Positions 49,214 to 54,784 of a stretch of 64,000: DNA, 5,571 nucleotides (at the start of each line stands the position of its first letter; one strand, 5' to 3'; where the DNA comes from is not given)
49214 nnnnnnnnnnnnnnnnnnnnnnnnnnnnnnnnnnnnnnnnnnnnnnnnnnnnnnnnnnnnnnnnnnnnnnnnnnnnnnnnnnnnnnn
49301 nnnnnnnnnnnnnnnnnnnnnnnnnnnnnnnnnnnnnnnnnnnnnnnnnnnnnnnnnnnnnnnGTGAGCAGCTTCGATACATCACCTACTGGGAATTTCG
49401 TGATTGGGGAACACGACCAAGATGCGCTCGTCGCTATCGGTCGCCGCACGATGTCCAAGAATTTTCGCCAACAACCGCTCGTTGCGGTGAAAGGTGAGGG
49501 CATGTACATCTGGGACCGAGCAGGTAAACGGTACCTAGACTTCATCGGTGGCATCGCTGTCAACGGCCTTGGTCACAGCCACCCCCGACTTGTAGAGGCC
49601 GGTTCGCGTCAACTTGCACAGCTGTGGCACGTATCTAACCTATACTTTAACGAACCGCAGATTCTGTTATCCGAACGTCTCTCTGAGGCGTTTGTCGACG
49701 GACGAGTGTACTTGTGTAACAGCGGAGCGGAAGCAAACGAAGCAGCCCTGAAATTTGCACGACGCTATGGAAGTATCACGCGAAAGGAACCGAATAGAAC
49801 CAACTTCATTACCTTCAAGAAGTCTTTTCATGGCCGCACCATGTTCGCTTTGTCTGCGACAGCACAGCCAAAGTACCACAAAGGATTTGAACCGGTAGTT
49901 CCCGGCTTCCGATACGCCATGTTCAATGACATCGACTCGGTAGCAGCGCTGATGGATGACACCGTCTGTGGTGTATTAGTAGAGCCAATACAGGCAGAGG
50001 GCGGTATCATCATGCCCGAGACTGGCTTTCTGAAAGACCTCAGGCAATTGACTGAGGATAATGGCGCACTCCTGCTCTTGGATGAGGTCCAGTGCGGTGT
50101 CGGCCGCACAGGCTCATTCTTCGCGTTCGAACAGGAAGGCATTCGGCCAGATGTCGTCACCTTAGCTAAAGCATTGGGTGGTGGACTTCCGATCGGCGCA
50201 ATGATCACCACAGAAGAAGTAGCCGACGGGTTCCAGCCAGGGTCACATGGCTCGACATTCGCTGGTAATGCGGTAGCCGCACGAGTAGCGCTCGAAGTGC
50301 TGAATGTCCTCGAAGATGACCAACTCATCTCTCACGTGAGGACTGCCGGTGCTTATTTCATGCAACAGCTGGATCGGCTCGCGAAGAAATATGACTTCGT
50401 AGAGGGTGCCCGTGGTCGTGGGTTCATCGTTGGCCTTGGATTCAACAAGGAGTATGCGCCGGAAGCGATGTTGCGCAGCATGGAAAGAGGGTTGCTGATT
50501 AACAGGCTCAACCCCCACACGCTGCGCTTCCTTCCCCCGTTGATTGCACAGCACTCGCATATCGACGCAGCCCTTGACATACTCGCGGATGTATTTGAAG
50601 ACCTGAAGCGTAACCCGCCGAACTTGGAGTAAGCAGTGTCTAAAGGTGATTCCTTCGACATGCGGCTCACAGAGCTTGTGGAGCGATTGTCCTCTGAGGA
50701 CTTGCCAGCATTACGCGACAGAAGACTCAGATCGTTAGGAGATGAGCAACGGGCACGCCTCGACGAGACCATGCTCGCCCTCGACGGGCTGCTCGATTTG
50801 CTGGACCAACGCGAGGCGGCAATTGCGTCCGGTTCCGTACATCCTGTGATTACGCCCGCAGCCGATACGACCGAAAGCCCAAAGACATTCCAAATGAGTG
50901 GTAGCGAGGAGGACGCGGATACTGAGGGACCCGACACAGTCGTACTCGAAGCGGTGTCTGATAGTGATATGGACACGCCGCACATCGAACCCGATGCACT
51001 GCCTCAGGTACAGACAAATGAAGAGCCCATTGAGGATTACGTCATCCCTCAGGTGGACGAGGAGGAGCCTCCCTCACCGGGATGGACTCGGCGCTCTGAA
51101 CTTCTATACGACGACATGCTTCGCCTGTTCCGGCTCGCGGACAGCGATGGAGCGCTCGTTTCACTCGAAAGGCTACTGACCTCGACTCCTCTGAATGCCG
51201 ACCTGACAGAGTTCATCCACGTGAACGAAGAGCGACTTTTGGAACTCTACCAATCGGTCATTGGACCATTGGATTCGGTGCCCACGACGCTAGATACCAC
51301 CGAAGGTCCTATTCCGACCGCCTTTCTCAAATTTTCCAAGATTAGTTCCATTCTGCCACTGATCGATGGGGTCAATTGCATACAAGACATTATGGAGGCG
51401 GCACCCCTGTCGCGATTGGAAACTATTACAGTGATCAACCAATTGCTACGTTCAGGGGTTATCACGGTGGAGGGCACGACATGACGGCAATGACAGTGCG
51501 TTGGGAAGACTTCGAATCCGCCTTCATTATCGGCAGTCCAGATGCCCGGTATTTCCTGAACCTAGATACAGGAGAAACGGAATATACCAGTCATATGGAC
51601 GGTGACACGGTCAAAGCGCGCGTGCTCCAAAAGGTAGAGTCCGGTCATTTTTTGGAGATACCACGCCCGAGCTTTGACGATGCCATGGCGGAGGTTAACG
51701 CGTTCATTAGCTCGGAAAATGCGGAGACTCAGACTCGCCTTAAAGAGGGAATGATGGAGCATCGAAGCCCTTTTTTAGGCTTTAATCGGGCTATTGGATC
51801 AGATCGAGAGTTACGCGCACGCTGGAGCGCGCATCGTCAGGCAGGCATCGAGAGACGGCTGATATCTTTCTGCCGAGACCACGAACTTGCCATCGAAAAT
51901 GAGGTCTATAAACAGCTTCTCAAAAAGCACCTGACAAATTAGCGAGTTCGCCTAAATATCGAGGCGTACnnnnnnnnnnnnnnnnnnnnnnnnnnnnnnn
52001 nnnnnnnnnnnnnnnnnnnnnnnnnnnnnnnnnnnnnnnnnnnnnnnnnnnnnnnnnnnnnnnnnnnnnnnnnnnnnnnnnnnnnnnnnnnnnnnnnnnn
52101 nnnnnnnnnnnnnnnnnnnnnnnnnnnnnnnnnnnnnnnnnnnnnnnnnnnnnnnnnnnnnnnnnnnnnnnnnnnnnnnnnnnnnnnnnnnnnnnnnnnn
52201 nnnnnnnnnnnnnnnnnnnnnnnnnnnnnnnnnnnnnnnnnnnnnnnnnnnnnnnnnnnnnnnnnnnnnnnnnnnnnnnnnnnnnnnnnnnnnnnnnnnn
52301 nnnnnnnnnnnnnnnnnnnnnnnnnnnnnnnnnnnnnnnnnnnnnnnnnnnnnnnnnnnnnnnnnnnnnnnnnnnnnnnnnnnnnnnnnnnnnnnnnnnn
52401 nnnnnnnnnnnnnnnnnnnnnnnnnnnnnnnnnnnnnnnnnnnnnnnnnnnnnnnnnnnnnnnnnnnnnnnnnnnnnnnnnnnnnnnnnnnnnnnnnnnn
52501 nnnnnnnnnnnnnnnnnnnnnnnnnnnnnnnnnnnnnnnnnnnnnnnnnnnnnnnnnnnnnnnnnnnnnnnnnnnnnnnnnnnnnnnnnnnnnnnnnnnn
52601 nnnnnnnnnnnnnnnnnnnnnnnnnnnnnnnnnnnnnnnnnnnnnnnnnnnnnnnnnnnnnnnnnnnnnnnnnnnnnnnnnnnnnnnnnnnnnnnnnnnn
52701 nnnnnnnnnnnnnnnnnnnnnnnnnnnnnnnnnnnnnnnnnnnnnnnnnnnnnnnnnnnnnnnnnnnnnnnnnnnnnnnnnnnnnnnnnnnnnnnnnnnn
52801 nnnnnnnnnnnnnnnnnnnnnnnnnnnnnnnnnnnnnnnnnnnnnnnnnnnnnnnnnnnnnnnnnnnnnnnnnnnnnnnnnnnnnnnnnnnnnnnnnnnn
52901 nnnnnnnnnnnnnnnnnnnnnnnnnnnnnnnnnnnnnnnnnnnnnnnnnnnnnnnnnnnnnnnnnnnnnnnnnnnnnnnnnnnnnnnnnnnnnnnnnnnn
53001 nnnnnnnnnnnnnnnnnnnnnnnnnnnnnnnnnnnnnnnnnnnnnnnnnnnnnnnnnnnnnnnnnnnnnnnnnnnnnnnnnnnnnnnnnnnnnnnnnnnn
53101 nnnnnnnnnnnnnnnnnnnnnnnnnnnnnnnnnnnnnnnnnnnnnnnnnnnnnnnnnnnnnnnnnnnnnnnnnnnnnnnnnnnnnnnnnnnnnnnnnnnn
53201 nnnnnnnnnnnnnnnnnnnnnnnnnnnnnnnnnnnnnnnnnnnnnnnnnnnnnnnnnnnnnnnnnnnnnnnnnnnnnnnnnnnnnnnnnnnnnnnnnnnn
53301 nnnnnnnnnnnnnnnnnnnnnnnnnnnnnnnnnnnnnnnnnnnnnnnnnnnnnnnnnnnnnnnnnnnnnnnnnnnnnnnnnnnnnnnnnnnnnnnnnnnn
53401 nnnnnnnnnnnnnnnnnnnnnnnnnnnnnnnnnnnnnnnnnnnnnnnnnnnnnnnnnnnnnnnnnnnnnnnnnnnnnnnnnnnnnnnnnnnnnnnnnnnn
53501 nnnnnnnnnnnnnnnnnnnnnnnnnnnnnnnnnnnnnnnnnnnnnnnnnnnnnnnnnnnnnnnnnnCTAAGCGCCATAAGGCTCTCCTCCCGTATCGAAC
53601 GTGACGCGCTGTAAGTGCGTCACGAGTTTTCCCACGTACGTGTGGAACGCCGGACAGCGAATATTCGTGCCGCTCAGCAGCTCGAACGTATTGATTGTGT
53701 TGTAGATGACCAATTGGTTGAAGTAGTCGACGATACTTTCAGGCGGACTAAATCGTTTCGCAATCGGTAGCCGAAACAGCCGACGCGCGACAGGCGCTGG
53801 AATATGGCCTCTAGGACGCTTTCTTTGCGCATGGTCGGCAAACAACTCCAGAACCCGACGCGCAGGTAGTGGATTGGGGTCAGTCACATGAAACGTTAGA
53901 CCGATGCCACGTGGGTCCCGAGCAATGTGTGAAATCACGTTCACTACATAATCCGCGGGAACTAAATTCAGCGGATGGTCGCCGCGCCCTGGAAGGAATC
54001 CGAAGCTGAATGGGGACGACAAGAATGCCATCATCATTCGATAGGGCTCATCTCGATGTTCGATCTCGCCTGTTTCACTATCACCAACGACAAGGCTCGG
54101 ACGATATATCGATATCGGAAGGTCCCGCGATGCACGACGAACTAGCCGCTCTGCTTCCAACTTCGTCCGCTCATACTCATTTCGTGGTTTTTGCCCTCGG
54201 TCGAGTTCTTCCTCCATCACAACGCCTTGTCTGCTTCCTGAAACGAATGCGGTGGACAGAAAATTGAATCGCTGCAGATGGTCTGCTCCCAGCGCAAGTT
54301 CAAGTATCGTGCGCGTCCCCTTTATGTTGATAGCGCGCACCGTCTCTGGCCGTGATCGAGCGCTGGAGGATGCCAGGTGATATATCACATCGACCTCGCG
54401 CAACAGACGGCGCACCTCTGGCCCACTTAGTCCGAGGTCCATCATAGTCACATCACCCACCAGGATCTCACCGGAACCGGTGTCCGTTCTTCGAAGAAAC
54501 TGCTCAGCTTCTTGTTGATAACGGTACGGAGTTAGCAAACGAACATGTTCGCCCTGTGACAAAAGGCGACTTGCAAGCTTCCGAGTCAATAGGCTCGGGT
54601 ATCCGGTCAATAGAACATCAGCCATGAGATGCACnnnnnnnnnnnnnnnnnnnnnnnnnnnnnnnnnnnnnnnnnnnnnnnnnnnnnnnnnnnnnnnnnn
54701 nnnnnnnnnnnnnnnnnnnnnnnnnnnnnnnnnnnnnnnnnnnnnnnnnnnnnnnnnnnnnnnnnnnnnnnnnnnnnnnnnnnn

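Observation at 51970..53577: GspE/PilB-like secretion ATPase with intact tandem c-di-GMP-binding MshEN motifs but degenerate catalytic motifs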

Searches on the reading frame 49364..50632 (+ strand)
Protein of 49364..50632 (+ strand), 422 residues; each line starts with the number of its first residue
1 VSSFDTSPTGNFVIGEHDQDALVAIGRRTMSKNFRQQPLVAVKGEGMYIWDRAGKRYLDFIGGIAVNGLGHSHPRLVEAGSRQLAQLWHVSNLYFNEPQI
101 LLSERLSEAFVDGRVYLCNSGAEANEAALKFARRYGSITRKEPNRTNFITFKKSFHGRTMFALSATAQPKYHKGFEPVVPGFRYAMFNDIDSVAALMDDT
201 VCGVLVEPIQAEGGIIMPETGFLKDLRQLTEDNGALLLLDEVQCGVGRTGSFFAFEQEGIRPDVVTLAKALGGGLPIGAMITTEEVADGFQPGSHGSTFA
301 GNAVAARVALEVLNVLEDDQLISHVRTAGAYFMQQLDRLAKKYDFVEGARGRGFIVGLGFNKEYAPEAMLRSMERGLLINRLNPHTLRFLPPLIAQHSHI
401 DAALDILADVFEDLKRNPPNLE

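Call 5: search_protein_families(library=pfam, proteins=[window:49364-50632:+], max_evalue=0.01)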
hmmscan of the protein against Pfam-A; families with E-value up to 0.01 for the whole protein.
window:49364-50632:+ (422 aa): 2 families
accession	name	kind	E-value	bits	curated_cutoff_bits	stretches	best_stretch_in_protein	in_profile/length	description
PF00202.27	Aminotran_3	-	1.4e-120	403.1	30.5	1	31-410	3-402/403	Aminotransferase class-III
PF00155.27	Aminotran_1_2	-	0.00038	20.2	19.7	1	186-362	126-312/361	Aminotransferase class I and II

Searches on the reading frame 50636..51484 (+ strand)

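Call 5: search_protein_families(library=pfam, proteins=[window:50636-51484:+], max_evalue=0.01)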
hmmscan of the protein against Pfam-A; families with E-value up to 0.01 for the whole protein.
window:50636-51484:+ (282 aa): 1 family
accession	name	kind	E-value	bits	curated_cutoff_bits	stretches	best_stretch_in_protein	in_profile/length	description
PF10944.13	DUF2630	-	0.0072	17.2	27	0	26-66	19-61/80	Protein of unknown function (DUF2630)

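Call 8: search_protein_families(library=ncbifam, proteins=[window:50636-51484:+], max_evalue=0.01)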
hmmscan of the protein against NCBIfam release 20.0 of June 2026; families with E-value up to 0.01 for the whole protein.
window:50636-51484:+ (282 aa): 0 families

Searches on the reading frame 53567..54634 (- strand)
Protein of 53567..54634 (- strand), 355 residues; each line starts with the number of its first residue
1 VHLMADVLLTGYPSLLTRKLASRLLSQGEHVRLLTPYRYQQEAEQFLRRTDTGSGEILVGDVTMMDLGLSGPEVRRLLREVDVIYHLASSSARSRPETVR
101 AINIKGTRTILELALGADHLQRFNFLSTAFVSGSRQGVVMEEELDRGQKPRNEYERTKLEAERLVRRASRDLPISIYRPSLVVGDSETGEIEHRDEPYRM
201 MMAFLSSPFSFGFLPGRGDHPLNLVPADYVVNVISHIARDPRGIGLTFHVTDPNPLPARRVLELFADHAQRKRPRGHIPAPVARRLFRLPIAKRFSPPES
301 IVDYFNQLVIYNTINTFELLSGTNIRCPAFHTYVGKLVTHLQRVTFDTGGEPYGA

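Call 5: search_protein_families(library=pfam, proteins=[window:53567-54634:-], max_evalue=0.01)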
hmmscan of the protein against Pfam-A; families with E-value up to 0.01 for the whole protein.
window:53567-54634:- (355 aa): 5 families
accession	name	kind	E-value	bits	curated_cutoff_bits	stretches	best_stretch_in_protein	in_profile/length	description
PF07993.18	NAD_binding_4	-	1.7e-38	132.7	20.1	1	53-234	61-258/258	Male sterility protein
PF01370.27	Epimerase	-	9.3e-17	61.7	20.9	1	7-193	1-178/240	NAD dependent epimerase/dehydratase family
PF01073.25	3Beta_HSD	-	8.3e-10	38.6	22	1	15-169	8-161/280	3-beta hydroxysteroid dehydrogenase/isomerase family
PF16363.11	GDP_Man_Dehyd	-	4.4e-08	33.4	27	1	20-169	13-168/332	GDP-mannose 4,6 dehydratase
PF04321.23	RmlD_sub_bind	-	0.00013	21.6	27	1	72-185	41-154/287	RmlD substrate binding domain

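Call 8: search_protein_families(library=ncbifam, proteins=[window:53567-54634:-], max_evalue=0.01)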
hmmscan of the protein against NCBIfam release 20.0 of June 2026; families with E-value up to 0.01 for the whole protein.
window:53567-54634:- (355 aa): 15 families
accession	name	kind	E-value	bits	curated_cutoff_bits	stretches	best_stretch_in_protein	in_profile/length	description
NF005539.0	PRK07201.1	equivalog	2.3e-49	168.7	549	1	8-340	4-349/657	SDR family oxidoreductase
TIGR01746.1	Thioester-redct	subfamily_domain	6.7e-34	117.7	213.35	1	7-267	2-279/371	thioester reductase domain-containing protein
NF038078.1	NRPS_MxcG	equivalog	1.1e-20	72.6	2300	1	58-266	1147-1349/1442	myxochelin non-ribosomal peptide synthetase MxcG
TIGR03466.1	HpnA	hypoth_equivalog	3.9e-13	49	367.65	1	7-232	3-211/327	hopanoid-associated sugar epimerase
NF041592.1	carboxyl_red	equivalog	1.3e-10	39.7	1300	1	52-253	831-1050/1160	carboxylic acid reductase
TIGR03443.1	alpha_am_amid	equivalog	2.2e-09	35.2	1030.1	1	56-240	1038-1233/1390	L-aminoadipate-semialdehyde dehydrogenase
TIGR04180.1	EDH_00030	hypoth_equivalog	5.8e-09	35.4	475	1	7-180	1-173/297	NAD-dependent 4,6-dehydratase LegB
NF043036.1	ErythonDh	equivalog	3.9e-08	32.9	325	1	7-170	3-165/321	D-erythronate dehydrogenase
NF042422.1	oxyalk_red_OleD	equivalog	9.3e-06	25.2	580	1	7-186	3-172/329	2-alkyl-3-oxoalkanoate reductase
TIGR01179.1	galE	equivalog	4e-05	22.6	262.3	1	80-199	70-193/332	UDP-glucose 4-epimerase GalE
TIGR01214.1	rmlD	equivalog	8.9e-05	21.7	224.05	1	7-186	2-154/285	dTDP-4-dehydrorhamnose reductase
TIGR01181.1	dTDP_gluc_dehyt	equivalog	9e-05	21.7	365.1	1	39-181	36-180/321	dTDP-glucose 4,6-dehydratase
NF041293.1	G6PDh_Azf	equivalog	0.00012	21.6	400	1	6-134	4-121/252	NAD-dependent glucose-6-phosphate dehydrogenase Azf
NF052578.1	StrlDmthSdmBMthl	equivalog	0.00041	20.2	600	1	8-297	4-275/328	sterol demethylase protein SdmB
TIGR01777.1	yfcH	hypoth_equivalog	0.0025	17.4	207.35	0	7-286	1-257/292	TIGR01777 family oxidoreductase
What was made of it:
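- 53567..54625 (-): Upstream cistron: atypical thioester-reductase-like SDR (NAD_binding_4). Its stop codon overlaps the ATPase start by 11 nt, and a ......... ribosome-binding site lies inside its 3' end. Pfam and NCBIfam (calls 5, 8).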

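Call 28: search_solved_structures(query=window:53567-54634:-, max_evalue=0.001, show_alignments=2)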
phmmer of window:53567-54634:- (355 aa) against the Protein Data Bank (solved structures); distinct sequences matched with E-value up to 0.001: 11.
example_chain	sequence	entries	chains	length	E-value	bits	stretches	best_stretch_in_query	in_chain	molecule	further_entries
4u7w_A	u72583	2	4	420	2.4e-22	82.3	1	59-263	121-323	MxaA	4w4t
8v1x_A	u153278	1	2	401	1.7e-17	66.4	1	55-266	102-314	Type I polyketide synthase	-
7eoz_A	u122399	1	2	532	1.1e-08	37.4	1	58-148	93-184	Fatty acyl-CoA reductase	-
4dqv_A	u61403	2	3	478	5.8e-07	31.7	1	55-238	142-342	PROBABLE PEPTIDE SYNTHETASE NRP (PEPTIDE SYNTHASE) | Peptide synthetase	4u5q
5msp_A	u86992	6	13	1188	7.9e-06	28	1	55-235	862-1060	Thioester reductase domain-containing protein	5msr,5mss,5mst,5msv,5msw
4lw8_A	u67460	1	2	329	3.6e-05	25.9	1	80-184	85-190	Putative epimerase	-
5msc_A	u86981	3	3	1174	5.6e-05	25.2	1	55-236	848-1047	Carboxylic acid reductase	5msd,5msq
8g22_A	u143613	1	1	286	5.8e-05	25.2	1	51-168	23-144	dTDP-4-dehydrorhamnose reductase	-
3wj7_A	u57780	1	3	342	0.00012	24.1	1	55-187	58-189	Putative oxidoreductase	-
6zl6_A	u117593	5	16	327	0.00025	23.1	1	72-187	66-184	Epimerase domain-containing protein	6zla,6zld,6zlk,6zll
6zlj_A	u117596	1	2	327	0.00084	21.3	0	72-187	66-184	Epimerase domain-containing protein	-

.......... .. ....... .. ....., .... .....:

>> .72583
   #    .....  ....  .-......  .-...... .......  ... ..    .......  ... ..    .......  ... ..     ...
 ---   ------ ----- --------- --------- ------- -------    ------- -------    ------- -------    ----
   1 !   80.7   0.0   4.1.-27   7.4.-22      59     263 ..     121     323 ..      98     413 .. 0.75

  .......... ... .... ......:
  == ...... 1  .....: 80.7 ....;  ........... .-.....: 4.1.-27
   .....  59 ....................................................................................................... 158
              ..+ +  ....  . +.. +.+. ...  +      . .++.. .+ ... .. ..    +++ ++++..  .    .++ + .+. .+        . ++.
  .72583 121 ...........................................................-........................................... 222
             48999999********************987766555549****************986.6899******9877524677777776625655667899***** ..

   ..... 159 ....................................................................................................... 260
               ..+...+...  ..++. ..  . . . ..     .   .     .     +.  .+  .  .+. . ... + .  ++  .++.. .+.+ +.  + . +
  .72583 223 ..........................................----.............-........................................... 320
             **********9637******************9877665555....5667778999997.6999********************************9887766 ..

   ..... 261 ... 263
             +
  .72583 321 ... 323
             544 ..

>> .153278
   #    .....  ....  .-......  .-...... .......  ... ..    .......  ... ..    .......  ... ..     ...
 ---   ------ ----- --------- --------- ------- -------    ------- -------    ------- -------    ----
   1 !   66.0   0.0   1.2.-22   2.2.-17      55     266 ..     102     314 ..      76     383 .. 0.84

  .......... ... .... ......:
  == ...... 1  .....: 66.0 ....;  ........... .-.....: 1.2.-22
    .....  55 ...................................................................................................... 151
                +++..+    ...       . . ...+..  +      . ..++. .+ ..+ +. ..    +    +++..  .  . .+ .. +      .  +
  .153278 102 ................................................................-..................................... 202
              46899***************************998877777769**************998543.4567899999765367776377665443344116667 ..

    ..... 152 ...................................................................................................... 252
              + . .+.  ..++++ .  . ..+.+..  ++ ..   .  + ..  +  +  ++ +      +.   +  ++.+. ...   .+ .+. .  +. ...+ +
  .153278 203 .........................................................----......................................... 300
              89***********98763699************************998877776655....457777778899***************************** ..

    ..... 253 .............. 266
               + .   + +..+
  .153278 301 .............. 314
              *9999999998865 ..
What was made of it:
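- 53567..54625 (-): Nearest solved relatives are the MxaA and PKS terminal reductase domains (call 28).
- Closest known: Thioester-reductase / fatty acyl-CoA reductase SDRs. Same: MxaA E-value 2.4e-22 (call 28).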
